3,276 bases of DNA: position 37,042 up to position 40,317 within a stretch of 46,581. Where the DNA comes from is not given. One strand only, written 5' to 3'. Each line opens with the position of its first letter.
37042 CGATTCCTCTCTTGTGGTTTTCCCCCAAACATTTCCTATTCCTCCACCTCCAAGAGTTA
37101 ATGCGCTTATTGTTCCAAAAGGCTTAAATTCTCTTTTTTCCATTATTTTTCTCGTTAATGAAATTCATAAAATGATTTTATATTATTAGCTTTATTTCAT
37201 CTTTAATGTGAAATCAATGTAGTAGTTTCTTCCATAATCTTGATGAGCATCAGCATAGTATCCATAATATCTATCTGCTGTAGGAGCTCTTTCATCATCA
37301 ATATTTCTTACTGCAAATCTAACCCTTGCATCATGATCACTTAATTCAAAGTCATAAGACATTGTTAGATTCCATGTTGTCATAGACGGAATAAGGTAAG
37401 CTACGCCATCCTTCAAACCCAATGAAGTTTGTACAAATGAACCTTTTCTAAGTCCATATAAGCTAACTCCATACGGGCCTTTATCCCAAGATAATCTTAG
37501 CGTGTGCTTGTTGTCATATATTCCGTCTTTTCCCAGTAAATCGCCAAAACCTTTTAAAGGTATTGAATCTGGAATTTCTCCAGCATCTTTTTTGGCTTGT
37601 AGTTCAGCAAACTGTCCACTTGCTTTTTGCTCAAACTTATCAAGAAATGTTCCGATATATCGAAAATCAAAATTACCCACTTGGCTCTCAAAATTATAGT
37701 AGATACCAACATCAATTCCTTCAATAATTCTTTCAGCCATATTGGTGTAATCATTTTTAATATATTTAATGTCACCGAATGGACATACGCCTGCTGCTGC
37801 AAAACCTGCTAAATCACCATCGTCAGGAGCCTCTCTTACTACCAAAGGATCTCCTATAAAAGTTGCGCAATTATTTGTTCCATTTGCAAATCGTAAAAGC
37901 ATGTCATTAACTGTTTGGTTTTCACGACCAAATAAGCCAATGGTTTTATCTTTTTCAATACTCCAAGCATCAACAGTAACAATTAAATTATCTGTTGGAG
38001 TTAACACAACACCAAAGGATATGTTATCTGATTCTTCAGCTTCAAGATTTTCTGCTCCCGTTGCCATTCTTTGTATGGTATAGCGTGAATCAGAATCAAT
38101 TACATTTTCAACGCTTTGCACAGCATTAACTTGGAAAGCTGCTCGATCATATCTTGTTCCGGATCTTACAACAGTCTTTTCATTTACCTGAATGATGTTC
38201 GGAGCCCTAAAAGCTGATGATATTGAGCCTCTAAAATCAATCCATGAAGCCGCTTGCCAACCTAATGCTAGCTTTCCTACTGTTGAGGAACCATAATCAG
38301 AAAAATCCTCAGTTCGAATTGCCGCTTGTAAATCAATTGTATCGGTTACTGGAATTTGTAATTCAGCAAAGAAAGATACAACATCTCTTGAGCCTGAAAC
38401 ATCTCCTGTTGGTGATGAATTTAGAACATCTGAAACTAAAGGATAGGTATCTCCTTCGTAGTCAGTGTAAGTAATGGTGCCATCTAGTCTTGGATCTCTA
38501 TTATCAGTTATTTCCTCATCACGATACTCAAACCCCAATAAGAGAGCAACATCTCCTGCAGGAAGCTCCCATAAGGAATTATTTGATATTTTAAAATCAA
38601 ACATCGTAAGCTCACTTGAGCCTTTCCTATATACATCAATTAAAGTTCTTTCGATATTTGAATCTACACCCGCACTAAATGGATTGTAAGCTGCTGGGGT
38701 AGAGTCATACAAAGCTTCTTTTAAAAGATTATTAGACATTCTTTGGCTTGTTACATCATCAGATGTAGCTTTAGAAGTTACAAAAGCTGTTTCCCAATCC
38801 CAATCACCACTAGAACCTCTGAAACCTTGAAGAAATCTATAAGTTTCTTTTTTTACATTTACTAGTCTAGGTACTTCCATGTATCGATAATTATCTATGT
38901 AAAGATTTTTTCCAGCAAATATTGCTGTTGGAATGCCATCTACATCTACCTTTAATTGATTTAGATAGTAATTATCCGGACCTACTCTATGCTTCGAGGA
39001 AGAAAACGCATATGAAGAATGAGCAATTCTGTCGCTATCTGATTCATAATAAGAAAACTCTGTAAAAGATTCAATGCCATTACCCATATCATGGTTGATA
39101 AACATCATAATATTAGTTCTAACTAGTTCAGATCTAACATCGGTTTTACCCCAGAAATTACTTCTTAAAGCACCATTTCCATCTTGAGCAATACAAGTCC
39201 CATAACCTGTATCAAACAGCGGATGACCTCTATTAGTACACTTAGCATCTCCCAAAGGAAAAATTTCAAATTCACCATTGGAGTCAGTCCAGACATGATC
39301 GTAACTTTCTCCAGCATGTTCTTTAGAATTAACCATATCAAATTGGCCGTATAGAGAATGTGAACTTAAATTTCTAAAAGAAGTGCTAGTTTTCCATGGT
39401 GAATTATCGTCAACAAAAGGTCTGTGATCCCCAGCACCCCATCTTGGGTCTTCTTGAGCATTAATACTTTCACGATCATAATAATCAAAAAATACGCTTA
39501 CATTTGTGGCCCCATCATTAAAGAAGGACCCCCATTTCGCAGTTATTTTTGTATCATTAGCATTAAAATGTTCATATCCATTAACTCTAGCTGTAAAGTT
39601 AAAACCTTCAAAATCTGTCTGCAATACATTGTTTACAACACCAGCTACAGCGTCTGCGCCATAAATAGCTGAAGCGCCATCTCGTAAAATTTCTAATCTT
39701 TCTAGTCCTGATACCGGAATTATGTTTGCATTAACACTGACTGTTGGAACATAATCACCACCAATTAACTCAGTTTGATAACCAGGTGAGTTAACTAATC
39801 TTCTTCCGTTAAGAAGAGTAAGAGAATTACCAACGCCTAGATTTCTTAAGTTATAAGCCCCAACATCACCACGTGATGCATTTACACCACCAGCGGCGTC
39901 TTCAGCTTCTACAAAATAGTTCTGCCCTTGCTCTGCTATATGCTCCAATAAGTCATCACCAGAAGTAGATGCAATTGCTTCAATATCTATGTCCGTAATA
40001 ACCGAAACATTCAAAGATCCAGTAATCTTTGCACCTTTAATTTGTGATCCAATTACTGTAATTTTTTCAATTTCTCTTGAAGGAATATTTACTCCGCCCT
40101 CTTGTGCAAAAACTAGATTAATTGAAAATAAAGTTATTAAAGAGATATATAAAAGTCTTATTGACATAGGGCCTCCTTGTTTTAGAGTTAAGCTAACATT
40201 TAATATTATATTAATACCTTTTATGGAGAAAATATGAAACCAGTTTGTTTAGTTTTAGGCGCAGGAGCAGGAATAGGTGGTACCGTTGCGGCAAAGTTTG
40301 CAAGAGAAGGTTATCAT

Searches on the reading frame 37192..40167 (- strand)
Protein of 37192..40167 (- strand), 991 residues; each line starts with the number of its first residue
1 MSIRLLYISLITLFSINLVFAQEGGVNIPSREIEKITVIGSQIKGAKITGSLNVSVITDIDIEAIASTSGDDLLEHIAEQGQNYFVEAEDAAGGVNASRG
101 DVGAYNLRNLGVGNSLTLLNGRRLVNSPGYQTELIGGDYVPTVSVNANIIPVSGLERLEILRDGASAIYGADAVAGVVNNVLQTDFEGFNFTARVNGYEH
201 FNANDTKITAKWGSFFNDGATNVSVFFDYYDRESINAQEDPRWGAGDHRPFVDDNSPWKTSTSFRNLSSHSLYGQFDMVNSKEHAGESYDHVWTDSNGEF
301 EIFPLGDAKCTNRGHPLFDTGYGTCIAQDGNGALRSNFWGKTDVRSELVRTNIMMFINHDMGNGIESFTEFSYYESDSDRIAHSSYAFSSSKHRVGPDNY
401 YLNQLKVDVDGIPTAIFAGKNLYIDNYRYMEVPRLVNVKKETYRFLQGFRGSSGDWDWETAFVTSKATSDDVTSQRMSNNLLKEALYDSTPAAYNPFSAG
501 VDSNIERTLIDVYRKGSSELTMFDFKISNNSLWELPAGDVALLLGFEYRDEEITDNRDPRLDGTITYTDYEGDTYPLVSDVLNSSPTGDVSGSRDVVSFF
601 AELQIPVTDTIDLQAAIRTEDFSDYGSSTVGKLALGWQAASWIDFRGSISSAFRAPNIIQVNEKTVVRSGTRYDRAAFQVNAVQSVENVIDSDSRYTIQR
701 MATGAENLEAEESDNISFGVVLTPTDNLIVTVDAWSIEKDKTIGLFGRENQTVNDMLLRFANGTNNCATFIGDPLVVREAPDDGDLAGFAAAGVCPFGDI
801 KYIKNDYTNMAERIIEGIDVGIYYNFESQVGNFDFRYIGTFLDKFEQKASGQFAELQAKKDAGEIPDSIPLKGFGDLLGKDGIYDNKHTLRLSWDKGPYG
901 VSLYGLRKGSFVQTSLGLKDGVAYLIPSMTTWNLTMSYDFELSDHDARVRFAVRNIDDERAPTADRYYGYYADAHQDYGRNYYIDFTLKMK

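Call 50: search_protein_families(library=pfam, proteins=[window:37192-40167:-], max_evalue=0.00001)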
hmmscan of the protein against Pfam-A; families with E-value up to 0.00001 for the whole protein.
window:37192-40167:- (991 aa): 2 families
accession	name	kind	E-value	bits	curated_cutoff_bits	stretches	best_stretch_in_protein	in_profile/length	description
PF00593.30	TonB_dep_Rec_b-barrel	-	3.3e-25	90.3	27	1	425-956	45-436/436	TonB dependent receptor-like, beta-barrel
PF07715.20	Plug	-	3.9e-11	43.8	23.9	1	52-177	7-107/107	TonB-dependent Receptor Plug Domain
